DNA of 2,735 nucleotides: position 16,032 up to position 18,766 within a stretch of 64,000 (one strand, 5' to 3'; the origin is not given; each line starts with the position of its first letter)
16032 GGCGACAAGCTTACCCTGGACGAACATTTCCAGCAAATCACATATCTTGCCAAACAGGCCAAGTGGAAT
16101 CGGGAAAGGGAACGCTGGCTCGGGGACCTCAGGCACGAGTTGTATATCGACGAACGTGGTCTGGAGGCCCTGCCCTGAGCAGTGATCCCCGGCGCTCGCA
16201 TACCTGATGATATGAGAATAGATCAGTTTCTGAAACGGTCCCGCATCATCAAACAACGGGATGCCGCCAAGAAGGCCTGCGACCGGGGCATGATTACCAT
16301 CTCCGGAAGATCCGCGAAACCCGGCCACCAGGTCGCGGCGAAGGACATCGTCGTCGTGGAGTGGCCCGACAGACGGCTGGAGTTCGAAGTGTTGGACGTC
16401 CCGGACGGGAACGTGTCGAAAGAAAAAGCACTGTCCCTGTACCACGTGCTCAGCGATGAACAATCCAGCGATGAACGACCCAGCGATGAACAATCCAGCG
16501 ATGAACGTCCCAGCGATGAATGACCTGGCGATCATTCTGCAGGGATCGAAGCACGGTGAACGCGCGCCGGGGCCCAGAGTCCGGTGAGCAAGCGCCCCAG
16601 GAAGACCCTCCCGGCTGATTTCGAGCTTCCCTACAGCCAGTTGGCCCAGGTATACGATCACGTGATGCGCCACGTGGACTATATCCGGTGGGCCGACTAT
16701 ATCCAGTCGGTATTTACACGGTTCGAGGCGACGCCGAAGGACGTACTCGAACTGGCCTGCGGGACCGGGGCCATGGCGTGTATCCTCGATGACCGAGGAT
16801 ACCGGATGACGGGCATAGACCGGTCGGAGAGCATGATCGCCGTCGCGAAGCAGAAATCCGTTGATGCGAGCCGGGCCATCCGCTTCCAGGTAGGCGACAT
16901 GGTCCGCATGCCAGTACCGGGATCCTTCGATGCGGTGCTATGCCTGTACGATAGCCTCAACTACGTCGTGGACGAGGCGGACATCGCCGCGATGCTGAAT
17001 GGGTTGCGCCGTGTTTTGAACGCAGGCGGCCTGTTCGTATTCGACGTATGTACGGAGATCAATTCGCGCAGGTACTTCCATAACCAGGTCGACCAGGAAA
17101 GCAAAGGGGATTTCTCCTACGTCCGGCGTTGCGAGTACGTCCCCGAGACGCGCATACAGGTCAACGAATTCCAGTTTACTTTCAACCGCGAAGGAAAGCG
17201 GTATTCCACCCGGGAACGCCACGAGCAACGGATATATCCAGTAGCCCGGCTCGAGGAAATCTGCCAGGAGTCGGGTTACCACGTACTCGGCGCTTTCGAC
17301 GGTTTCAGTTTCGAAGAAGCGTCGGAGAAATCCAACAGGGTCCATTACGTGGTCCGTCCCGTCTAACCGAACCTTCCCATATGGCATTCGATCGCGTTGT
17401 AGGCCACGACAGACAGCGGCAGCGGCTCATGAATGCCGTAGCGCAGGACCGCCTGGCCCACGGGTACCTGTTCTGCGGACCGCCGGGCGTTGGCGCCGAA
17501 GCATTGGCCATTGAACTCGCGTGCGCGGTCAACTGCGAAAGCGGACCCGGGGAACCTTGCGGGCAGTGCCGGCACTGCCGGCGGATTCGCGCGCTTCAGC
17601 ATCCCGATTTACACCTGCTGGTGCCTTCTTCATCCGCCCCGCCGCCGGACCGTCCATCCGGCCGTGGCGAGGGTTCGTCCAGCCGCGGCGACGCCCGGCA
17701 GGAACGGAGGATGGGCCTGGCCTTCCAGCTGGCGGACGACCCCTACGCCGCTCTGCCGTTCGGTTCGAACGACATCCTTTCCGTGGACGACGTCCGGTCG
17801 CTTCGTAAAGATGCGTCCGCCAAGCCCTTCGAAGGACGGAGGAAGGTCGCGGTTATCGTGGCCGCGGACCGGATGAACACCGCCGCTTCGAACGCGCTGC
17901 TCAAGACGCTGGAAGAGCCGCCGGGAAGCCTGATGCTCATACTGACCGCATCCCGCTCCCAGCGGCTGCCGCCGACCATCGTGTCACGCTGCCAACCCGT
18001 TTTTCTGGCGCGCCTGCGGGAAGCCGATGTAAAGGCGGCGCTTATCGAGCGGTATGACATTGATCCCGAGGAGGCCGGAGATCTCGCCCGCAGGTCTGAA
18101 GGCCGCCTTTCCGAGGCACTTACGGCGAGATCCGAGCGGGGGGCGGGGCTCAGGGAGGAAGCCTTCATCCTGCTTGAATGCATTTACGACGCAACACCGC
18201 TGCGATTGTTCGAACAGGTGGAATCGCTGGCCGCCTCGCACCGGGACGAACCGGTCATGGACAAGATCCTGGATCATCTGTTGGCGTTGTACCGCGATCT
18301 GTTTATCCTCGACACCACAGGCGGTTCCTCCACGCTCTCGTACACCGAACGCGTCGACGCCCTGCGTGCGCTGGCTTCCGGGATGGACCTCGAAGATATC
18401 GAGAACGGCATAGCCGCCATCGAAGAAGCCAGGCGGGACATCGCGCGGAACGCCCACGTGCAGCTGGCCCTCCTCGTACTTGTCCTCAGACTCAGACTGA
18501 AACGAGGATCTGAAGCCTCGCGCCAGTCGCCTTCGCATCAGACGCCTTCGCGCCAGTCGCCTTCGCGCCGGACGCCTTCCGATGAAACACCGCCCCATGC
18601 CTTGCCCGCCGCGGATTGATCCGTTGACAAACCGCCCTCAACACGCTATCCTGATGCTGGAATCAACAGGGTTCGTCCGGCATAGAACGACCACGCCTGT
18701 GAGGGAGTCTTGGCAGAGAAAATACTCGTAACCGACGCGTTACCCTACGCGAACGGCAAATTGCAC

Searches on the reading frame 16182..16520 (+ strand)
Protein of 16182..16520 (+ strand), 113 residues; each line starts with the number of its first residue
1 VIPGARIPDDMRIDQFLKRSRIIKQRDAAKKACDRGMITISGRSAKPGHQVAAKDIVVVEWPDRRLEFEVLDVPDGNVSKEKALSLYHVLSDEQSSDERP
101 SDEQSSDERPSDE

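Call 9: search_protein_families(library=pfam, proteins=[window:16182-16520:+])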
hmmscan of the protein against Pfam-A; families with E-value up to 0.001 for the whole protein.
window:16182-16520:+ (113 aa): 1 family
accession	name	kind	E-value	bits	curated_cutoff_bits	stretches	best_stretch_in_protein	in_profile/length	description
PF01479.30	S4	-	8.9e-06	25.8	22.8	1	11-57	1-48/48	S4 domain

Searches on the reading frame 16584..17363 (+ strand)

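Call 9: search_protein_families(library=pfam, proteins=[window:16584-17363:+])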
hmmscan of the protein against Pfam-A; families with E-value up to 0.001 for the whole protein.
window:16584-17363:+ (260 aa): 10 families
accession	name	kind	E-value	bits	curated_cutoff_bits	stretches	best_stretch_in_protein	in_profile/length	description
PF13649.12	Methyltransf_25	-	6e-21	75.4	27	1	54-149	1-97/97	Methyltransferase domain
PF08241.18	Methyltransf_11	-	1.4e-18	67.7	21.2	1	55-153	1-95/95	Methyltransferase domain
PF13847.12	Methyltransf_31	-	3.4e-14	53.2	27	1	53-178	6-127/145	Methyltransferase domain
PF08242.18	Methyltransf_12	-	1.8e-12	48.3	30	1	55-151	1-98/98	Methyltransferase domain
PF13489.12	Methyltransf_23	-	2e-09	37.8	27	1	35-181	8-132/164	Methyltransferase domain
PF01209.24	Ubie_methyltran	-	1.4e-08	34.9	20.1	1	27-152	26-150/233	ubiE/COQ5 methyltransferase family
PF05401.17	NodS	-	5.6e-08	33.3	24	1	46-166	39-157/201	Nodulation protein S (NodS)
PF03848.20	TehB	-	0.0002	21.3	20.4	1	50-150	30-129/193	Tellurite resistance protein TehB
PF05175.20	MTS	-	0.00068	19.8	23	1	50-120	31-104/170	Methyltransferase small domain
PF00891.24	Methyltransf_2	-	0.00076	19.3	22.3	0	54-152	66-163/210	O-methyltransferase domain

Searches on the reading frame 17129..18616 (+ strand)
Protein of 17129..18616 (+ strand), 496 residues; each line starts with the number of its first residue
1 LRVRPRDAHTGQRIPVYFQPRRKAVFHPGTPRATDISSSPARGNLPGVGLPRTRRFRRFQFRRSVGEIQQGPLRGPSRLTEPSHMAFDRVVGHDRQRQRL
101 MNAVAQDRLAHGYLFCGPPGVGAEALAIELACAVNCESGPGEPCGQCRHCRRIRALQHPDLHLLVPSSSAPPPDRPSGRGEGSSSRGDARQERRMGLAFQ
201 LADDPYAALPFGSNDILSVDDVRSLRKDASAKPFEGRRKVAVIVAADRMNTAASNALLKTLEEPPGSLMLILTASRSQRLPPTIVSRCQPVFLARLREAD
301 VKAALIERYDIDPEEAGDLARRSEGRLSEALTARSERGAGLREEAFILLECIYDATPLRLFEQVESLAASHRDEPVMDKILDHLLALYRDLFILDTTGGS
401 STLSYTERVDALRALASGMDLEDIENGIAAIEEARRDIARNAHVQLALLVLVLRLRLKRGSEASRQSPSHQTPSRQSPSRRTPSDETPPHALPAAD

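Call 10: search_protein_families(library=pfam, proteins=[window:17129-18616:+])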
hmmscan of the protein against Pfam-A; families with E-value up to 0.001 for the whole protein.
window:17129-18616:+ (496 aa): 1 family
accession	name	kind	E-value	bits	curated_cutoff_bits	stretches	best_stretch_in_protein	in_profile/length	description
PF13177.12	DNA_pol3_delta2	-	5.7e-46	156.9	27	1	93-295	2-159/161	DNA polymerase III, delta subunit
